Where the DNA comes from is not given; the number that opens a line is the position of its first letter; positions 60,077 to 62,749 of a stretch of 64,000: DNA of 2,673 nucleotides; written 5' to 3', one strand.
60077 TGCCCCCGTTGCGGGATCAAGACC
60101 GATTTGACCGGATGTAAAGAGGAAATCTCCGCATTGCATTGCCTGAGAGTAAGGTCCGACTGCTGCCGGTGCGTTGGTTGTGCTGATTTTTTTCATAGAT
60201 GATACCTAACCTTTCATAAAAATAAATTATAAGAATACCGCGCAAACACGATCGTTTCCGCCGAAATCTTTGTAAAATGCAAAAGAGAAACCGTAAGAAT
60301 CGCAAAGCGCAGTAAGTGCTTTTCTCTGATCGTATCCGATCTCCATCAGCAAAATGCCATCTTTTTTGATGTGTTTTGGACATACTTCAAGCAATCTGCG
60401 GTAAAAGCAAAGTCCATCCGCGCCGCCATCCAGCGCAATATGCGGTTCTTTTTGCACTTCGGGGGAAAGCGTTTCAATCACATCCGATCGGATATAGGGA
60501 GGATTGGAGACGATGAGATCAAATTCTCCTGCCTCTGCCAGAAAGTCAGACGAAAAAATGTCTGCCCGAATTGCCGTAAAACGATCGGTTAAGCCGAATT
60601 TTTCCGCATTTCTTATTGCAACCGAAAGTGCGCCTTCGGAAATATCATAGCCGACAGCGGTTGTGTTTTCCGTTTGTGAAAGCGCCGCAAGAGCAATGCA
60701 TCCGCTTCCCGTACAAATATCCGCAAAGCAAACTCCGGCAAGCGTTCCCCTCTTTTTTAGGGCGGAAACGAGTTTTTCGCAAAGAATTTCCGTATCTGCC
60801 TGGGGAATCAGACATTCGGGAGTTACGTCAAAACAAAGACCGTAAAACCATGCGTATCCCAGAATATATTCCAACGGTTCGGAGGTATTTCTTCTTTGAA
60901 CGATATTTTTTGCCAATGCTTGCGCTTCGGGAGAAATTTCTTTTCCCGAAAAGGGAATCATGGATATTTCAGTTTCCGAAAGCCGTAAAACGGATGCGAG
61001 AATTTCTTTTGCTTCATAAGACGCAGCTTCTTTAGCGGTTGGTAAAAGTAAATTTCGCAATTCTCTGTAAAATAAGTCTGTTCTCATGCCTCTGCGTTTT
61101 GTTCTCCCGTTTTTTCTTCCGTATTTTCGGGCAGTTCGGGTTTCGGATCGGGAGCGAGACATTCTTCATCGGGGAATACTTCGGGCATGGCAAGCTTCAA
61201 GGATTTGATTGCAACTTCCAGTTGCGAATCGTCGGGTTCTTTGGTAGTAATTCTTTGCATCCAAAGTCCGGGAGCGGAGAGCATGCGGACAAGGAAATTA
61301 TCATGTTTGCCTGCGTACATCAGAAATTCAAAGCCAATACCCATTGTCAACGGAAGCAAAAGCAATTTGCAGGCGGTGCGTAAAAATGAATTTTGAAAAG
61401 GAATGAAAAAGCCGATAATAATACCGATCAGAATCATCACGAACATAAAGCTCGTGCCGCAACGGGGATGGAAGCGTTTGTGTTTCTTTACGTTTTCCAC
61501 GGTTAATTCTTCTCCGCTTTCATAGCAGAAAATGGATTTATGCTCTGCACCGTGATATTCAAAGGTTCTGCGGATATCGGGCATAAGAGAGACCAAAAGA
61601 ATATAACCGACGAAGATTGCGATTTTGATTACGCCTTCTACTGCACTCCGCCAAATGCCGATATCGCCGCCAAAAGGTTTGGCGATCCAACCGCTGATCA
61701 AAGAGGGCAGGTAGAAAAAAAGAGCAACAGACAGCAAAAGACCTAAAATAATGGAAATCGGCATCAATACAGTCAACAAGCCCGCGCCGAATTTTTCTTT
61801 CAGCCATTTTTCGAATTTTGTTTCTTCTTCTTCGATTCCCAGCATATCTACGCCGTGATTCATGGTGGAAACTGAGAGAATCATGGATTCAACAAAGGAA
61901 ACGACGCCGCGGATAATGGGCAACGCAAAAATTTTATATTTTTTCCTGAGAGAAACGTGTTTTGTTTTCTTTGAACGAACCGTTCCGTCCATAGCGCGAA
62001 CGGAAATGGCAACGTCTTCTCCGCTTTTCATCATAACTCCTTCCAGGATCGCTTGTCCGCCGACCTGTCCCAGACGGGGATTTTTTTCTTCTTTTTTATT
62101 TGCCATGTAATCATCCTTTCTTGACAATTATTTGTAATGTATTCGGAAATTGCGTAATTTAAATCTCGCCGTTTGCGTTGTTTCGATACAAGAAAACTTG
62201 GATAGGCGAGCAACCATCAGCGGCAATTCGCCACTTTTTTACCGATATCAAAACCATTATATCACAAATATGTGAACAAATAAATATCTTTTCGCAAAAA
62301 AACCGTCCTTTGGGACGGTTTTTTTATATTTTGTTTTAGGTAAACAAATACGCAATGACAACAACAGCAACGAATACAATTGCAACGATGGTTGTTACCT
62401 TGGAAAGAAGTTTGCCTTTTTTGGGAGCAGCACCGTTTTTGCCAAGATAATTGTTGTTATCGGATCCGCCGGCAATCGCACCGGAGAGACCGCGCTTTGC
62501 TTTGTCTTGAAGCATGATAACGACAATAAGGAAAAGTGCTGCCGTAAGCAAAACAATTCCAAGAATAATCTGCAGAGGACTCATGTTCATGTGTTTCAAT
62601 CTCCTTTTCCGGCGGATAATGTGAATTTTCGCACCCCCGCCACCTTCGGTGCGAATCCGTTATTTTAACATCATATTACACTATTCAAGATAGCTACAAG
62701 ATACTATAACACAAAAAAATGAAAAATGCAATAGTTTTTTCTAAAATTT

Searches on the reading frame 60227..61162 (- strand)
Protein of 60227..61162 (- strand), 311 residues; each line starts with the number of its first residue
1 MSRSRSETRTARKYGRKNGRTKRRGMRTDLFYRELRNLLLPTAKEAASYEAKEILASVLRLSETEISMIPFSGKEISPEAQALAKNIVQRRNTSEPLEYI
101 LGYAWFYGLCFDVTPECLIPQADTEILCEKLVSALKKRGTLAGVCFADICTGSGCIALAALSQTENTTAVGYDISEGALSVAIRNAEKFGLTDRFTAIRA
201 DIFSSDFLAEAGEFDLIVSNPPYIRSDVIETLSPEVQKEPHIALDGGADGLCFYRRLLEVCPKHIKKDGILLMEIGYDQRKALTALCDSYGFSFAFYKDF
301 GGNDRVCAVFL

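Call 8: search_protein_families(library=pfam, proteins=[window:60227-61162:-])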
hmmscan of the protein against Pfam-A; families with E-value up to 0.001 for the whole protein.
window:60227-61162:- (311 aa): 10 families
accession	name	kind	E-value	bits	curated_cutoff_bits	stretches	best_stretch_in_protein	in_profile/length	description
PF05175.20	MTS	-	1.6e-09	38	23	1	131-225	23-110/170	Methyltransferase small domain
PF13847.12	Methyltransf_31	-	1.9e-09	37.8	27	1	148-230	9-82/145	Methyltransferase domain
PF06325.19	PrmA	-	1.8e-08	34.6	22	1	128-238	151-248/296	Ribosomal protein L11 methyltransferase (PrmA)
PF13649.12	Methyltransf_25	-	3.6e-08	34.4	27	1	148-220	3-71/97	Methyltransferase domain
PF03602.21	Cons_hypoth95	-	1.4e-07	31.8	24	1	138-241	39-141/182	Conserved hypothetical protein 95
PF17827.6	PrmC_N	-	1.6e-07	32.2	23.4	1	41-102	12-71/71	PrmC N-terminal domain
PF01170.24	UPF0020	-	2.6e-06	27.7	22.3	1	165-225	75-133/197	RMKL-like, methyltransferase domain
PF07669.17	Eco57I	-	1.8e-05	25.4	25.3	1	193-262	63-125/171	Eco57I restriction-modification methylase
PF12847.13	Methyltransf_18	-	0.00019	21.9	27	1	143-201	15-73/151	Methyltransferase domain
PF08242.18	Methyltransf_12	-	0.0003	21.9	30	0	148-220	2-72/98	Methyltransferase domain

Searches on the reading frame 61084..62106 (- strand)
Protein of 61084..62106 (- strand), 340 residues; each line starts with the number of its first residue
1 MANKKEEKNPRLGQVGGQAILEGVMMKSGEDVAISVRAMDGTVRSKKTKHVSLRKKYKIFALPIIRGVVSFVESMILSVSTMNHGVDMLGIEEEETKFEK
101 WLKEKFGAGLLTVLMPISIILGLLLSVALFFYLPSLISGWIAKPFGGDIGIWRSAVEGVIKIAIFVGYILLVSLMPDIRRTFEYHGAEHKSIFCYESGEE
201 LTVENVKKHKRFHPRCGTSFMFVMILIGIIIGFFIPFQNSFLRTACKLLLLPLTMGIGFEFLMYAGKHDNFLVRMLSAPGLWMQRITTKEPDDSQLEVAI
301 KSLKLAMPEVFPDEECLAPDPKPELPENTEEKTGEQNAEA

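Call 8: search_protein_families(library=pfam, proteins=[window:61084-62106:-])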
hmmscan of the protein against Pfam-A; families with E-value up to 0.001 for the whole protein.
window:61084-62106:- (340 aa): 1 family
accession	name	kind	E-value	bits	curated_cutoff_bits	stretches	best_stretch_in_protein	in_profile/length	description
PF07136.16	DUF1385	-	3e-85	285.6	22.1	1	62-307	1-225/227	Protein of unknown function (DUF1385)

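Call 14: find_encoding_contigs(protein=window:61084-62106:-, flank=10000, max_places=6)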
Protein window:61084-62106:- (340 aa): 23 contigs read that carry it; 6 places shown.
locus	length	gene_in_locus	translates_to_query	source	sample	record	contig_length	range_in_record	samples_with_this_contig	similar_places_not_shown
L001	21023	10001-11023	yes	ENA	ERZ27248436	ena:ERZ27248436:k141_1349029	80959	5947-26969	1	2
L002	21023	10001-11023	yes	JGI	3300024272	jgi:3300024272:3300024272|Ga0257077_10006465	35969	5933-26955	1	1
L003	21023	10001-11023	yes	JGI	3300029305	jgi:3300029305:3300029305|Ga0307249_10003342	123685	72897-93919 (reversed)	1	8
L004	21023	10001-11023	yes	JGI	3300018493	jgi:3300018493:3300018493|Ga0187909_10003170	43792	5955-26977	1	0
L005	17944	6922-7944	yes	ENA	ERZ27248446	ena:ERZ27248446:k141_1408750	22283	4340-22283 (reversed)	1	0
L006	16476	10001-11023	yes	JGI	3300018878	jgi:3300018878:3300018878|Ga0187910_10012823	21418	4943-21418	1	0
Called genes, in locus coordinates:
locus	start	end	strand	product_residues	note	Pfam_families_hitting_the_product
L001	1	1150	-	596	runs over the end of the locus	PF13855:LRR_8 (faint), PF13306:LRR_5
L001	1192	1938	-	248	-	PF01520:Amidase_3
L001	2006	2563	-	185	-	-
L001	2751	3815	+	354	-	PF13495:Phage_int_SAM_4 (faint), PF02899:Phage_int_SAM_1 (faint), PF00589:Phage_integrase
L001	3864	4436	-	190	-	-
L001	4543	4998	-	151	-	PF09148:DUF1934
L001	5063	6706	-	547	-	PF01676:Metalloenzyme, PF06415:iPGM_N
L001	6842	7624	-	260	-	PF22624:AASDHPPT_N (weak), PF01648:ACPS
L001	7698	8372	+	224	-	PF00702:Hydrolase, PF12710:HAD, PF13419:HAD_2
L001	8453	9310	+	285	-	PF00106:adh_short, PF13561:adh_short_C2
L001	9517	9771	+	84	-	-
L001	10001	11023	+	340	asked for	PF07136:DUF1385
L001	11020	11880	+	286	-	PF17827:PrmC_N (weak), PF03602:Cons_hypoth95, PF05175:MTS, PF06325:PrmA, PF01170:UPF0020 (weak), PF07669:Eco57I (weak), PF13847:Methyltransf_31, PF13649:Methyltransf_25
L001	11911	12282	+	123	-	PF01042:Ribonuc_L-PSP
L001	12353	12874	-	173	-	-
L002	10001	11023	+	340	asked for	PF07136:DUF1385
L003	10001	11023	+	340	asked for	PF07136:DUF1385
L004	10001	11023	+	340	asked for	PF07136:DUF1385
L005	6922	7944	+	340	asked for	PF07136:DUF1385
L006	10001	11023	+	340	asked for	PF07136:DUF1385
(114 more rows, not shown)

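Call 31: find_homologous_proteins(query=window:61084-62106:-, max_evalue=1e-40)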
Query window:61084-62106:- (340 aa): 7998 proteins with E <= 1e-40 among 8000 candidates; the best 120 are listed.
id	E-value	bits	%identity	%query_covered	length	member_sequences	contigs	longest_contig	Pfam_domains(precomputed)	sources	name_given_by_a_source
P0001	9.8e-224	759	100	100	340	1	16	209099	PF07136.17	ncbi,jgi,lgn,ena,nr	ncbi:MAG: DUF1385 domain-containing protein [Ruminococcaceae bacterium]|nr:DUF1385 domain-containing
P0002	1.3e-223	759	100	100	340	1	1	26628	PF07136.17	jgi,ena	-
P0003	1.5e-204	696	92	99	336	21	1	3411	PF07136.17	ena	-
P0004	6.1e-204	694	92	100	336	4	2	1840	PF07136.17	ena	-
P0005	7.7e-204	694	90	100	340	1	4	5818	PF07136.17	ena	-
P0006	9.6e-204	694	91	99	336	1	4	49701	PF07136.17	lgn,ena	-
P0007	1.5e-203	693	89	100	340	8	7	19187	PF07136.17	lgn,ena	-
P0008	4.3e-200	682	90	99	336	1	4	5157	PF07136.17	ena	-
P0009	1.5e-198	677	94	95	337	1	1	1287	PF07136.17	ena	-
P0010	1.6e-198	677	87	100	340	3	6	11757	PF07136.17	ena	-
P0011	3.3e-195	666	92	94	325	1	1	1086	PF07136.17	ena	-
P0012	9.6e-195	664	86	100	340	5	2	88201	PF07136.17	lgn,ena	-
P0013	2.1e-192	656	86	100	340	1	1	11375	PF07136.17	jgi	-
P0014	2.4e-192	656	86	100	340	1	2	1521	PF07136.17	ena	-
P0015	7.8e-188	641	83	100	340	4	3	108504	PF07136.17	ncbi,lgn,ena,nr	ncbi:MAG: DUF1385 domain-containing protein [Clostridia bacterium]|nr:DUF1385 domain-containing prot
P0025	5.6e-176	602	77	99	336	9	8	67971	PF07136.17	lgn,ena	-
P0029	1.6e-173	594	80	96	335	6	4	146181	PF07136.17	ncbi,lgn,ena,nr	ncbi:MAG: DUF1385 domain-containing protein [Clostridia bacterium]|nr:DUF1385 domain-containing prot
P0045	1.0e-165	569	73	99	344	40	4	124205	PF07136.17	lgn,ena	-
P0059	1.0e-156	539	70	99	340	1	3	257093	PF07136.17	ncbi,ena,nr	ncbi:MAG: DUF1385 domain-containing protein [Clostridia bacterium]|nr:DUF1385 domain-containing prot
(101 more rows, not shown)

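Call 32: find_encoding_contigs(protein=P0006, flank=10000, max_places=1)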
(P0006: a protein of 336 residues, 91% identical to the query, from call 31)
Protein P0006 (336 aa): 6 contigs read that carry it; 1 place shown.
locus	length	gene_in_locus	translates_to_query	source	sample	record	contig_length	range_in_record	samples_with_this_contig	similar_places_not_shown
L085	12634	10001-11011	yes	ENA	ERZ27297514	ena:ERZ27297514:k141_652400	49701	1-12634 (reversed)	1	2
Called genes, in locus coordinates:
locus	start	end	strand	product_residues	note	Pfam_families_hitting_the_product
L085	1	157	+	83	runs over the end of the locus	-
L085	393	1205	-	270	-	PF01381:HTH_3, PF12844:HTH_19, PF13560:HTH_31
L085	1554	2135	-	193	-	-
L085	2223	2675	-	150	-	PF09148:DUF1934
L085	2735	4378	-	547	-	PF01676:Metalloenzyme, PF06415:iPGM_N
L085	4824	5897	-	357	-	PF13676:TIR_2, PF19789:DUF6273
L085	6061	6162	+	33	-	-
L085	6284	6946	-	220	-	PF22624:AASDHPPT_N (weak), PF01648:ACPS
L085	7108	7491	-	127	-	-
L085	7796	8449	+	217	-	PF00702:Hydrolase, PF12710:HAD, PF13419:HAD_2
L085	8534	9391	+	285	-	PF00106:adh_short, PF13561:adh_short_C2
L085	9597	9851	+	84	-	PF03840:SecG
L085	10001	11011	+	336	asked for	PF07136:DUF1385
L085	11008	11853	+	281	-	PF17827:PrmC_N (weak), PF05175:MTS, PF06325:PrmA, PF01170:UPF0020 (weak), PF03602:Cons_hypoth95, PF12847:Methyltransf_18 (weak), PF13847:Methyltransf_31, PF13649:Methyltransf_25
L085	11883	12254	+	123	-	PF01042:Ribonuc_L-PSP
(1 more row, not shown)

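Call 33: find_encoding_contigs(protein=P0012, flank=10000, max_places=1)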
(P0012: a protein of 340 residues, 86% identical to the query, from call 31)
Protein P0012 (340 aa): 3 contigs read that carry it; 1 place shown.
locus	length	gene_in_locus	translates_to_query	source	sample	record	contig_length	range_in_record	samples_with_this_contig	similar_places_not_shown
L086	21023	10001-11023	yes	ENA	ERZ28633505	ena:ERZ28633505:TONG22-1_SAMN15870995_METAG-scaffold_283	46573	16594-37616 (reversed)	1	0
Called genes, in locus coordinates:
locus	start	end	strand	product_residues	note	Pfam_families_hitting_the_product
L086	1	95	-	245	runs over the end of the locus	PF01520:Amidase_3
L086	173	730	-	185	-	-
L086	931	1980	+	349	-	PF13495:Phage_int_SAM_4 (faint), PF02899:Phage_int_SAM_1 (faint), PF00589:Phage_integrase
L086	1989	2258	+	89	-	-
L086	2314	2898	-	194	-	-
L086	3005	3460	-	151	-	PF09148:DUF1934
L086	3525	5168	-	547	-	PF01676:Metalloenzyme, PF06415:iPGM_N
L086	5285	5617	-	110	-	PF19789:DUF6273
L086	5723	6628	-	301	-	-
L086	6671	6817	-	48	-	PF13676:TIR_2 (weak)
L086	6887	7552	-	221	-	PF22624:AASDHPPT_N (weak), PF01648:ACPS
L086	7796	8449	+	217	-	PF00702:Hydrolase, PF12710:HAD, PF13419:HAD_2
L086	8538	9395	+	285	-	PF00106:adh_short, PF13561:adh_short_C2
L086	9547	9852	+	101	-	PF03840:SecG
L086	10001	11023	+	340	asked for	PF07136:DUF1385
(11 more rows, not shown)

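Call 34: find_encoding_contigs(protein=P0015, flank=10000, max_places=1)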
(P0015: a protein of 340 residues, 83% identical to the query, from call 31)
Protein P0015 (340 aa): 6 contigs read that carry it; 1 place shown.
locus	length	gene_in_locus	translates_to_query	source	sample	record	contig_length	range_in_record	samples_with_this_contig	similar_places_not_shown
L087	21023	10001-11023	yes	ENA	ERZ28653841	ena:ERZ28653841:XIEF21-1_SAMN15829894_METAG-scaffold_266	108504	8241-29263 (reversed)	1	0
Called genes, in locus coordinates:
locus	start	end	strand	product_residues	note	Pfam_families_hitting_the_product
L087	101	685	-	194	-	-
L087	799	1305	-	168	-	PF09148:DUF1934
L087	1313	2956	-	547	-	PF01676:Metalloenzyme, PF06415:iPGM_N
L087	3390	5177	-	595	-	PF13676:TIR_2, PF17004:SRP_TPR_like (faint), PF00515:TPR_1 (faint), PF07719:TPR_2 (faint), PF19789:DUF6273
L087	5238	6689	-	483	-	PF13676:TIR_2, PF19789:DUF6273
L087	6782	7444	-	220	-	PF22624:AASDHPPT_N (weak), PF01648:ACPS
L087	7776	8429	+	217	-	PF00702:Hydrolase, PF12710:HAD, PF13419:HAD_2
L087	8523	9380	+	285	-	PF00106:adh_short, PF13561:adh_short_C2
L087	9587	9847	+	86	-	PF03840:SecG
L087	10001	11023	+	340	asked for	PF07136:DUF1385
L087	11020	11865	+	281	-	PF17827:PrmC_N (faint), PF05175:MTS, PF06325:PrmA, PF01170:UPF0020 (weak), PF03602:Cons_hypoth95, PF12847:Methyltransf_18 (weak), PF13847:Methyltransf_31, PF13649:Methyltransf_25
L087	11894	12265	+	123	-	PF01042:Ribonuc_L-PSP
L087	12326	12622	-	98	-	-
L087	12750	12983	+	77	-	PF12844:HTH_19, PF13560:HTH_31 (weak), PF01381:HTH_3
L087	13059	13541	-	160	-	PF16112:DUF4830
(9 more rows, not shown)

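Call 35: find_encoding_contigs(protein=P0029, flank=10000, max_places=1)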
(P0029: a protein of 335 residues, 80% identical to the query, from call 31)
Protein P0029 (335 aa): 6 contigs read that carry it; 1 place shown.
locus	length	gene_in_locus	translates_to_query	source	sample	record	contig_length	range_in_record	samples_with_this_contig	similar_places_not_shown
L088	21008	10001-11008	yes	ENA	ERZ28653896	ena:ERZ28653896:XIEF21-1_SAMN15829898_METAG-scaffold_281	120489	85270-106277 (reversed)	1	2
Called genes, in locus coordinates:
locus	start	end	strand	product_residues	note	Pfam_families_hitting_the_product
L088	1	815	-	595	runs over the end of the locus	PF13855:LRR_8 (faint), PF13306:LRR_5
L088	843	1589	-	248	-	PF01520:Amidase_3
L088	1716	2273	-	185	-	-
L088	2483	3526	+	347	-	PF13495:Phage_int_SAM_4 (faint), PF02899:Phage_int_SAM_1 (faint), PF00589:Phage_integrase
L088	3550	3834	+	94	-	-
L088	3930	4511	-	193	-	-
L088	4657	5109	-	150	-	PF09148:DUF1934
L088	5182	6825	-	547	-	PF01676:Metalloenzyme, PF06415:iPGM_N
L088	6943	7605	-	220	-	PF22624:AASDHPPT_N (weak), PF01648:ACPS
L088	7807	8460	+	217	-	PF00702:Hydrolase, PF12710:HAD, PF13419:HAD_2, PF13242:Hydrolase_like (weak)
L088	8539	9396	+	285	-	PF00106:adh_short, PF13561:adh_short_C2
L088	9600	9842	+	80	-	PF03840:SecG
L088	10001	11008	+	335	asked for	PF07136:DUF1385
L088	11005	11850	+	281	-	PF17827:PrmC_N (weak), PF08242:Methyltransf_12 (faint), PF05175:MTS, PF06325:PrmA, PF12847:Methyltransf_18 (weak), PF01170:UPF0020 (weak), PF13847:Methyltransf_31, PF13649:Methyltransf_25, +2 more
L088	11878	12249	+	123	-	PF01042:Ribonuc_L-PSP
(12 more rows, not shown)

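Call 40: find_encoding_contigs(protein=P0025, flank=10000, max_places=2)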
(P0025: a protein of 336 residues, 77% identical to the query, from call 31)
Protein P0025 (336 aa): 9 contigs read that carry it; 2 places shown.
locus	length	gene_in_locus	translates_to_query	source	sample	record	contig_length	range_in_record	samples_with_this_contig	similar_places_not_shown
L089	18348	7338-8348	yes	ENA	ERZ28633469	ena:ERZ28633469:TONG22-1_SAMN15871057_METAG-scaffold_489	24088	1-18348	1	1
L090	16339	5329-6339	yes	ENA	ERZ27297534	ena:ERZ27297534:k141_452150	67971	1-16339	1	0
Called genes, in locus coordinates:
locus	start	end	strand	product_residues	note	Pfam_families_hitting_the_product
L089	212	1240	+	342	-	PF13495:Phage_int_SAM_4 (faint), PF02899:Phage_int_SAM_1 (faint), PF00589:Phage_integrase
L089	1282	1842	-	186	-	-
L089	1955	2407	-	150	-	PF09148:DUF1934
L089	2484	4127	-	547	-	PF01676:Metalloenzyme, PF06415:iPGM_N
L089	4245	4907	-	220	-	PF22624:AASDHPPT_N (weak), PF01648:ACPS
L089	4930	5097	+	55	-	-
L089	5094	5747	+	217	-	PF00702:Hydrolase, PF12710:HAD, PF13419:HAD_2, PF13242:Hydrolase_like (weak)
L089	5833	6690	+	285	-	PF00106:adh_short, PF13561:adh_short_C2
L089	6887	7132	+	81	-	-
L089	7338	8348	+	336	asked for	PF07136:DUF1385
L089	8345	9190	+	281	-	PF17827:PrmC_N (weak), PF05175:MTS, PF06325:PrmA, PF01170:UPF0020 (weak), PF12847:Methyltransf_18 (weak), PF13847:Methyltransf_31 (weak), PF13649:Methyltransf_25 (weak)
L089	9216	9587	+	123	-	PF01042:Ribonuc_L-PSP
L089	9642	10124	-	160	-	PF16112:DUF4830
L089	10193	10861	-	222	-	-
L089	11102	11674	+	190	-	-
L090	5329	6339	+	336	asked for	PF07136:DUF1385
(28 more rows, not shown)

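Call 41: find_encoding_contigs(protein=P0045, flank=10000, max_places=2)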
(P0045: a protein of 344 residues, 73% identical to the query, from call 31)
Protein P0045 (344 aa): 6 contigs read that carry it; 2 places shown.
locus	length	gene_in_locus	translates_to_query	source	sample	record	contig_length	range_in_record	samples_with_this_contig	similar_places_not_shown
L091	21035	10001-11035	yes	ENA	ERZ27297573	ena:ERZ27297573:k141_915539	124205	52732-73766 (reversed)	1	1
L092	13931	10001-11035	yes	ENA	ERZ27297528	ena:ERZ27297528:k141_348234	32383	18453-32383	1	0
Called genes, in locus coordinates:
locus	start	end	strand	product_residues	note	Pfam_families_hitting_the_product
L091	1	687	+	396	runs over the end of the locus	PF05636:HIGH_NTase1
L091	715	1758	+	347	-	PF00561:Abhydrolase_1, PF12146:Hydrolase_4, PF12697:Abhydrolase_6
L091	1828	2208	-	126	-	-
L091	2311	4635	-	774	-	PF14498:Glyco_hyd_65N_2, PF22124:Glyco_hydro_95_cat, PF21307:Glyco_hydro_95_C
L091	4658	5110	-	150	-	PF09148:DUF1934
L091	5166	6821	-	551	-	PF01676:Metalloenzyme, PF06415:iPGM_N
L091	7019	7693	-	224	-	PF01648:ACPS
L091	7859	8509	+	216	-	PF00702:Hydrolase, PF12710:HAD, PF13419:HAD_2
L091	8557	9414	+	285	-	PF00106:adh_short, PF13561:adh_short_C2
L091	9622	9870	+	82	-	PF03840:SecG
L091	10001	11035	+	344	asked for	PF07136:DUF1385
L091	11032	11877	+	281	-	PF17827:PrmC_N, PF05175:MTS, PF06325:PrmA, PF13489:Methyltransf_23 (faint), PF01170:UPF0020 (weak), PF03602:Cons_hypoth95, PF13847:Methyltransf_31, PF13649:Methyltransf_25 (weak)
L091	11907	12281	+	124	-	PF01042:Ribonuc_L-PSP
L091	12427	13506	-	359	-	PF20197:DUF6560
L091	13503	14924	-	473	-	PF18073:Zn_ribbon_LapB, PF13481:AAA_25, PF03796:DnaB_C (weak), PF06745:ATPase, PF23442:DUF7125, PF00004:AAA, PF13401:AAA_22 (weak), PF13541:ChlI, +3 more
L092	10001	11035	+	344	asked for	PF07136:DUF1385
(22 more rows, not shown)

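Call 42: find_encoding_contigs(protein=P0059, flank=10000, max_places=2)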
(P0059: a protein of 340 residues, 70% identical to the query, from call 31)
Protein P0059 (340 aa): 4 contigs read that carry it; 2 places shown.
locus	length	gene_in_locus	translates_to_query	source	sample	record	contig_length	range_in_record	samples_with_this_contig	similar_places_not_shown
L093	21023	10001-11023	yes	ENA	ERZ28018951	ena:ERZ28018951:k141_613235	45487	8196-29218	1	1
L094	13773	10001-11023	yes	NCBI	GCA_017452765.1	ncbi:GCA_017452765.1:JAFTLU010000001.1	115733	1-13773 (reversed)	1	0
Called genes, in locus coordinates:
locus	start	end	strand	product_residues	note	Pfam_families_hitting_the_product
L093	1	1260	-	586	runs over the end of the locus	PF13306:LRR_5, PF13855:LRR_8 (faint), PF13306:LRR_5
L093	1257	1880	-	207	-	PF02525:Flavodoxin_2, PF03358:FMN_red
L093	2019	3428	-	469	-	PF18073:Zn_ribbon_LapB, PF03796:DnaB_C, PF06745:ATPase, PF13481:AAA_25, PF23442:DUF7125, PF00004:AAA, PF13401:AAA_22, PF13541:ChlI, +4 more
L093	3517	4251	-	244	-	PF01520:Amidase_3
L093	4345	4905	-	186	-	-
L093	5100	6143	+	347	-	PF02899:Phage_int_SAM_1 (faint), PF00589:Phage_integrase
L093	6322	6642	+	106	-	-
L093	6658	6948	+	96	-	-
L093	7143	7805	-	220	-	PF22624:AASDHPPT_N (weak), PF01648:ACPS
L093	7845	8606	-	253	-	PF13673:Acetyltransf_10 (weak), PF00583:Acetyltransf_1, PF13508:Acetyltransf_7 (weak)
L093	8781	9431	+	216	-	PF00702:Hydrolase, PF12710:HAD, PF13419:HAD_2, PF13242:Hydrolase_like (weak)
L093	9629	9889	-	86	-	-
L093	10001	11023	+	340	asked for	PF07136:DUF1385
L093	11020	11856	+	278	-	PF17827:PrmC_N, PF05175:MTS, PF06325:PrmA, PF01170:UPF0020 (faint), PF03602:Cons_hypoth95 (weak), PF13649:Methyltransf_25 (weak), PF13847:Methyltransf_31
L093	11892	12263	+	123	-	PF01042:Ribonuc_L-PSP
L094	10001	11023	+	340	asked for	PF07136:DUF1385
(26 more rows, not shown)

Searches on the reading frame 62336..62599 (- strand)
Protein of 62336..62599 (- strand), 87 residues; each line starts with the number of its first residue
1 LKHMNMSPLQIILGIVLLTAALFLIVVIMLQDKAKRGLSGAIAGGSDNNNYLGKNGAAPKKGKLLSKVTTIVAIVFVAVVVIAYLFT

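Call 8: search_protein_families(library=pfam, proteins=[window:62336-62599:-])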
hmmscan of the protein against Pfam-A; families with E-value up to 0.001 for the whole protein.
window:62336-62599:- (87 aa): 1 family
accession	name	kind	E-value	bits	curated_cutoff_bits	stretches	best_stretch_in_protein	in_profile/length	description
PF03840.19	SecG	-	4.1e-14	52.9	29.2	1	12-84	1-68/70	Preprotein translocase SecG subunit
